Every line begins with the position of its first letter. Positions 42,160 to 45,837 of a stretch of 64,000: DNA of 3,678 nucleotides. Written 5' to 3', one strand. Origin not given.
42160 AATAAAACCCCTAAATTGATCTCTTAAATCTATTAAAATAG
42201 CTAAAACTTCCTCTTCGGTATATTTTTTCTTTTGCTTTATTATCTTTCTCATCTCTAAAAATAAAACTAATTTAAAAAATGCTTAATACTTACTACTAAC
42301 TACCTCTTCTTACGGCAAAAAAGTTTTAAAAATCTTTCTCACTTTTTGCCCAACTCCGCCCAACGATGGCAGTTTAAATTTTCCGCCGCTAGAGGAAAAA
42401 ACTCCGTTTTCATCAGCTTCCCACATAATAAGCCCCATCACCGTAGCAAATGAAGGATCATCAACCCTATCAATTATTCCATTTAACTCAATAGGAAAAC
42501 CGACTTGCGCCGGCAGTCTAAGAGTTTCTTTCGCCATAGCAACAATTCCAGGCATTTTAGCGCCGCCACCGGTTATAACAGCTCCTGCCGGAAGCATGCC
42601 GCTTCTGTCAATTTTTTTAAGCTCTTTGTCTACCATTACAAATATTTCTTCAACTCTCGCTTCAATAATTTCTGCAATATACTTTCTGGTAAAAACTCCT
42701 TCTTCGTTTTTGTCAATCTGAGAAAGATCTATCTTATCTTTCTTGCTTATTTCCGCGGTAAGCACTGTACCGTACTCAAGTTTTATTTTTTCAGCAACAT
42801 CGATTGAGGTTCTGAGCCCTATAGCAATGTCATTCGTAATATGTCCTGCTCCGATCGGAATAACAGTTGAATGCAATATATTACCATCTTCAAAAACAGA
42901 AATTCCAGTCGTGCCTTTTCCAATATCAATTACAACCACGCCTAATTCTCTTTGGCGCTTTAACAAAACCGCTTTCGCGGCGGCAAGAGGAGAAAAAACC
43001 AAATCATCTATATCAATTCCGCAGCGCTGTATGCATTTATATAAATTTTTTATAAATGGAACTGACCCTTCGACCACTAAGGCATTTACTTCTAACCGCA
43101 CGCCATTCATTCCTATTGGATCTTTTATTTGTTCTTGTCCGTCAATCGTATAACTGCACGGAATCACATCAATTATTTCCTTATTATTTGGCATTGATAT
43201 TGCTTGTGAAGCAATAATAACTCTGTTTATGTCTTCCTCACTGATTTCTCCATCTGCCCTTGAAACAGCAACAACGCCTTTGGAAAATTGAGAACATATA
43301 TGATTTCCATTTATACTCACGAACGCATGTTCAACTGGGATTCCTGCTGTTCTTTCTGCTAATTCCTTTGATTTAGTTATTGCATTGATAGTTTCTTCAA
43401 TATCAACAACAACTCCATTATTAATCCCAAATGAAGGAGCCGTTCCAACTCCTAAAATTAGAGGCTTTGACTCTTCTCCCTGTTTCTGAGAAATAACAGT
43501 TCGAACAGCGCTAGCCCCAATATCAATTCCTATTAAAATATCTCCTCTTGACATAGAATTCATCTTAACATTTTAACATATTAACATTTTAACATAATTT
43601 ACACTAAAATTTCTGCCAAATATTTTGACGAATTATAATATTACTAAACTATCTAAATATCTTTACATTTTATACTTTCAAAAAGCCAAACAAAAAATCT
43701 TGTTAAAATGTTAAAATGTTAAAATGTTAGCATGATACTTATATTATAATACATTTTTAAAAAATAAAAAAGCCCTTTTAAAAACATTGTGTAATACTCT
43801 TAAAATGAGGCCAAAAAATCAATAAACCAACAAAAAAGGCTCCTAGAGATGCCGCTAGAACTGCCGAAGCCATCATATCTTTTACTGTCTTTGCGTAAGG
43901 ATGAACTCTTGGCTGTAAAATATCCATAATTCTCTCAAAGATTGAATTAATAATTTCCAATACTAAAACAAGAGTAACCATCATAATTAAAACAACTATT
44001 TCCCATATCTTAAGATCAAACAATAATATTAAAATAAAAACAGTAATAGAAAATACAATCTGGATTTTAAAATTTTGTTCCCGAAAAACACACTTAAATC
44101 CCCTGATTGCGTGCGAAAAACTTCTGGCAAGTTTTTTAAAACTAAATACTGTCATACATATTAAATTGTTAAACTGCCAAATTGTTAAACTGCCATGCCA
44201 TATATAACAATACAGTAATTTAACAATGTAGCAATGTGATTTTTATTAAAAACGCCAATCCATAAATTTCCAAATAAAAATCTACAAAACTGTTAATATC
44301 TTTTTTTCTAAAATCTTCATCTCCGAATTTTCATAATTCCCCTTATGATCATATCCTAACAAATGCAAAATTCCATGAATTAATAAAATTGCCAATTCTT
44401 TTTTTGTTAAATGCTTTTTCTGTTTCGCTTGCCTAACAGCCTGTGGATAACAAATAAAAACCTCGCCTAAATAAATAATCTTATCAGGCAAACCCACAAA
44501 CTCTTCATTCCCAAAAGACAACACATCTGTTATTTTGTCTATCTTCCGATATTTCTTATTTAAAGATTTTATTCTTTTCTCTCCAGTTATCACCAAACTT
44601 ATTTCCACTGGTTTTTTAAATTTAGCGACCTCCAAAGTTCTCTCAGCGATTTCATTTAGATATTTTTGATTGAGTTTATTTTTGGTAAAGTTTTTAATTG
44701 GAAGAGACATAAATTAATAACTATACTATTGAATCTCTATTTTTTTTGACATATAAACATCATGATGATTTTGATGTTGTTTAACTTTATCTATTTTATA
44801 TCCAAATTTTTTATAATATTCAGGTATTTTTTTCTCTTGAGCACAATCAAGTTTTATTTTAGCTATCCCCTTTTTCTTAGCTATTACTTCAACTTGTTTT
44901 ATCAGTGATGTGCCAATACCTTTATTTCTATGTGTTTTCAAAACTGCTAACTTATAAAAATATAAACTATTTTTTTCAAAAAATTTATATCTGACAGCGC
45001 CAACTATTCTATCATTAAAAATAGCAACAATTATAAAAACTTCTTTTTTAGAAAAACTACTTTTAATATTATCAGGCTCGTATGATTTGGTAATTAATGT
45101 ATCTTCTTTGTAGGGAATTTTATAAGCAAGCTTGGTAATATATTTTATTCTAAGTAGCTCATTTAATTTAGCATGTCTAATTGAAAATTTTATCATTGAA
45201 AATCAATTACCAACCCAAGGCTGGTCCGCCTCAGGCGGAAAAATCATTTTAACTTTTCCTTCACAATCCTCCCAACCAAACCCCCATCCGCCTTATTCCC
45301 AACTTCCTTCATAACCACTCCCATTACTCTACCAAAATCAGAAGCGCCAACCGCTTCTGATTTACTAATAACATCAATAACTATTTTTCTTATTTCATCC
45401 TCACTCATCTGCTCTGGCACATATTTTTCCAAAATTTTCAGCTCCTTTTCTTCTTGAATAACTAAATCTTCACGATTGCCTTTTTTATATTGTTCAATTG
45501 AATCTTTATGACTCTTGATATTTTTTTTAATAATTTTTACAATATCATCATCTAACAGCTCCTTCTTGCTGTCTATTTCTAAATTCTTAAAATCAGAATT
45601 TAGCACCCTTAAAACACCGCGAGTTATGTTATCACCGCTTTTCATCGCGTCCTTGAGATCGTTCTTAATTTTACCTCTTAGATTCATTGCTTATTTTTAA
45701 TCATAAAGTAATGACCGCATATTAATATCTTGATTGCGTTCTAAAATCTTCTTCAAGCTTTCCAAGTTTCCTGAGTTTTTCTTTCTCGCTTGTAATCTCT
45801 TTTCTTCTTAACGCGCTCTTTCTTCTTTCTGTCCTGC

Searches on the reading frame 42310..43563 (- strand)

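Call 21: search_protein_families(library=pfam, proteins=[window:42310-43563:-], max_evalue=0.0001)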
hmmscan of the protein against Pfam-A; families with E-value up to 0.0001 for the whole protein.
window:42310-43563:- (417 aa): 5 families
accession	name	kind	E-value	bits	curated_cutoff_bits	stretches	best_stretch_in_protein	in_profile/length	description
PF14450.12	FtsA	-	4.7e-35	121.1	31.8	1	210-377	1-127/127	Cell division protein FtsA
PF02491.25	SHS2_FTSA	-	6.3e-27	94.2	25.4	1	86-164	1-78/79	SHS2 domain inserted in FTSA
PF06723.19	MreB_Mbl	-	7.2e-11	41.9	27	1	188-354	126-303/327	MreB/Mbl protein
PF11104.14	PilM_2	-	7.5e-06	25.5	27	0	198-263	171-236/340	Type IV pilus assembly protein PilM;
PF06277.17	EutA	-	2.9e-05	23.6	27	1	200-289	136-222/475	Ethanolamine utilisation protein EutA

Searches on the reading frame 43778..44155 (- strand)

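Call 99: search_protein_families(library=pfam, proteins=[window:43778-44155:-], max_evalue=0.01)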
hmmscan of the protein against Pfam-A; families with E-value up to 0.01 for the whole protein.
window:43778-44155:- (125 aa): 1 family
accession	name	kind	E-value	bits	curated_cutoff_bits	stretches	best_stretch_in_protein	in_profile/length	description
PF01219.24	DAGK_prokar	-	3.5e-26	91.5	22.3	1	15-114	2-102/102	Prokaryotic diacylglycerol kinase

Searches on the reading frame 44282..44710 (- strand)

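Call 99: search_protein_families(library=pfam, proteins=[window:44282-44710:-], max_evalue=0.01)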
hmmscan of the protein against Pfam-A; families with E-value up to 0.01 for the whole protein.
window:44282-44710:- (142 aa): 2 families
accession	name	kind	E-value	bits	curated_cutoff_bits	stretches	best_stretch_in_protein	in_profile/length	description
PF02130.23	YbeY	-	3.5e-37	127.6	25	1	14-140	7-127/129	Endoribonuclease YbeY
PF14512.11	TM1586_NiRdase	-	0.0077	16.3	27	0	6-86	13-92/215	Putative TM nitroreductase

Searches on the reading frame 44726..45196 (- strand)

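Call 99: search_protein_families(library=pfam, proteins=[window:44726-45196:-], max_evalue=0.01)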
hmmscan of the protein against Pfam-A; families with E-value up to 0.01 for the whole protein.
window:44726-45196:- (156 aa): 7 families
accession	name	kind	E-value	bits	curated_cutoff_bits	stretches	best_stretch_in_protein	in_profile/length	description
PF00583.31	Acetyltransf_1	-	1.7e-14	54.5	20.7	1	44-133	24-116/116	Acetyltransferase (GNAT) family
PF13673.13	Acetyltransf_10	-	4.1e-14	53.1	23.6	1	34-144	13-118/128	Acetyltransferase (GNAT) domain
PF13508.13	Acetyltransf_7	-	4.7e-14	53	27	1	55-134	5-83/84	Acetyltransferase (GNAT) domain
PF12568.14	PanZ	-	1e-06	28.7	22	1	39-124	25-106/128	Acetyltransferase (GNAT) domain, PanZ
PF08445.16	FR47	-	0.00017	21.9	22.1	1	73-136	17-80/86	FR47-like protein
PF14542.12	Acetyltransf_CG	-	0.00047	20.7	30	1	62-119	9-65/80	GCN5-related N-acetyl-transferase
PF13527.13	Acetyltransf_9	-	0.00052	20.4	25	0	6-134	2-125/127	Acetyltransferase (GNAT) domain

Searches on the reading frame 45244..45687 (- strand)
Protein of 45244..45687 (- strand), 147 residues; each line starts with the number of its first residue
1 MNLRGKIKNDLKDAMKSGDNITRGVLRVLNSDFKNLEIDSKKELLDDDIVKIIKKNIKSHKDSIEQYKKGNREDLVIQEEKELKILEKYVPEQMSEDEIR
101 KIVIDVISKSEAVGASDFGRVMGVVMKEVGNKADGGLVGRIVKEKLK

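Call 99: search_protein_families(library=pfam, proteins=[window:45244-45687:-], max_evalue=0.01)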
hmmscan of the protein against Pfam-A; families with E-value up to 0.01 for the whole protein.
window:45244-45687:- (147 aa): 2 families
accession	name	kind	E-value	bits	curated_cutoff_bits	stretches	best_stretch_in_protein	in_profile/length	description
PF09424.15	YqeY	-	4.4e-45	153.7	27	1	6-146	3-143/143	Yqey-like protein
PF02637.23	GatB_Yqey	-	2.9e-07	30.9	27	1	79-146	73-148/148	GatB domain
